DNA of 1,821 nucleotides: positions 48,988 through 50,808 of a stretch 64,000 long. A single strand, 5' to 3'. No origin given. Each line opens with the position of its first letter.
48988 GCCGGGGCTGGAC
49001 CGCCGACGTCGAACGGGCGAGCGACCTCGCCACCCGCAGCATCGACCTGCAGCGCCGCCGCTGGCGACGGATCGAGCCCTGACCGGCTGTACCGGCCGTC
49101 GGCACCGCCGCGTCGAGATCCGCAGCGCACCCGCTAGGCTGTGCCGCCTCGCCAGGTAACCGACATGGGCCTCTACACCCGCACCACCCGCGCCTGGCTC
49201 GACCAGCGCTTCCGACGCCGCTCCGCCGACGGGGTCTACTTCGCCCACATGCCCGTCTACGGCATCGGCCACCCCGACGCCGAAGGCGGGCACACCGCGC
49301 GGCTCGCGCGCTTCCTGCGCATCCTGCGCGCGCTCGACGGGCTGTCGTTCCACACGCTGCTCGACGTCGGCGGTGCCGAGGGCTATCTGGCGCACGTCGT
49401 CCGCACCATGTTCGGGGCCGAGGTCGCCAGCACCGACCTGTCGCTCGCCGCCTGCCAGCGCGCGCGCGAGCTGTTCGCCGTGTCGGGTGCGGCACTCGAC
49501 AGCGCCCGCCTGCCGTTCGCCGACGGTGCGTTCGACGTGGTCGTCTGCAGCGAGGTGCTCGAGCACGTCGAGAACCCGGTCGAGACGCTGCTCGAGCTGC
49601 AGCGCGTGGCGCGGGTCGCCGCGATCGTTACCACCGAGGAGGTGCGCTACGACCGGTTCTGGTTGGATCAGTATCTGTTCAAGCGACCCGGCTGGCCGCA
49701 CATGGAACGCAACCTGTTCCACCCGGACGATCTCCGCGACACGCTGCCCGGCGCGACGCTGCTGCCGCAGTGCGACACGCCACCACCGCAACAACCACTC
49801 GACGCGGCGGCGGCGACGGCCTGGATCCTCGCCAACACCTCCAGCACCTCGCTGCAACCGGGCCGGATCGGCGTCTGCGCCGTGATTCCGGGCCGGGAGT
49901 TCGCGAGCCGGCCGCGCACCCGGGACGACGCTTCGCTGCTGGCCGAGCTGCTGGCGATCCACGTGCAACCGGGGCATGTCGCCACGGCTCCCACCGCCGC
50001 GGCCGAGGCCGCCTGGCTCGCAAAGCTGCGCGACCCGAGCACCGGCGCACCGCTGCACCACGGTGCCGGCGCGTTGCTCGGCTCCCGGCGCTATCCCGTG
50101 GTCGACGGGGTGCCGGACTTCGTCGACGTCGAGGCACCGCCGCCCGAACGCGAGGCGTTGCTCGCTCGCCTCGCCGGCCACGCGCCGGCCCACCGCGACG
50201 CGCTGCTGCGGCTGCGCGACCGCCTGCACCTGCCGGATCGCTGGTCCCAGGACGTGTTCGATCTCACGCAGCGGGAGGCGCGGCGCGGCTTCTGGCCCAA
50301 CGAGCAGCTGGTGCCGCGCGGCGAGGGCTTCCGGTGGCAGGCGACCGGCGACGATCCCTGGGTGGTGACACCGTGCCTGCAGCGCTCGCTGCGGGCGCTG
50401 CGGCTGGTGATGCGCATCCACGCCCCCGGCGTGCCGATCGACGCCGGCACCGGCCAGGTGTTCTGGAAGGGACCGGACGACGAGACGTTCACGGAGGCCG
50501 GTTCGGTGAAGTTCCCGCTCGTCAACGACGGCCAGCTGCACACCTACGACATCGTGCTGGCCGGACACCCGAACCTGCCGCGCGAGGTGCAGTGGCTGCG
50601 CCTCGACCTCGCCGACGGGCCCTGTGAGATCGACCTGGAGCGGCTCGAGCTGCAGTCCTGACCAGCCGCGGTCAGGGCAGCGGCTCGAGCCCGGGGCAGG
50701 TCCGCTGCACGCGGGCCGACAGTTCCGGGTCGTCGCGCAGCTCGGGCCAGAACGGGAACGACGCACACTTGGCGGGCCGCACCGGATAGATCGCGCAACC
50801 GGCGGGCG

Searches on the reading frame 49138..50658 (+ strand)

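Call 50: search_protein_families(library=pfam, proteins=[window:49138-50658:+], max_evalue=0.001)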
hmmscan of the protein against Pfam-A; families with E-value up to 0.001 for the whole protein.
window:49138-50658:+ (507 aa): 6 families
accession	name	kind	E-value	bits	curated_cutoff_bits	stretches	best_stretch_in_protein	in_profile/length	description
PF08241.18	Methyltransf_11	-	2.3e-14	54.2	21.2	1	75-159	1-88/95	Methyltransferase domain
PF13489.12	Methyltransf_23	-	1.2e-10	41.8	27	1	62-200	13-151/164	Methyltransferase domain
PF13649.12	Methyltransf_25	-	2.3e-10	41.5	27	1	75-158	2-93/97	Methyltransferase domain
PF13847.12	Methyltransf_31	-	4.7e-10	39.8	27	1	73-170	6-113/145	Methyltransferase domain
PF08242.18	Methyltransf_12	-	2.2e-08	35.1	30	1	75-158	1-92/98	Methyltransferase domain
PF07021.18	MetW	-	2.2e-05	24.6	21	1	74-165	17-108/193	Methionine biosynthesis protein MetW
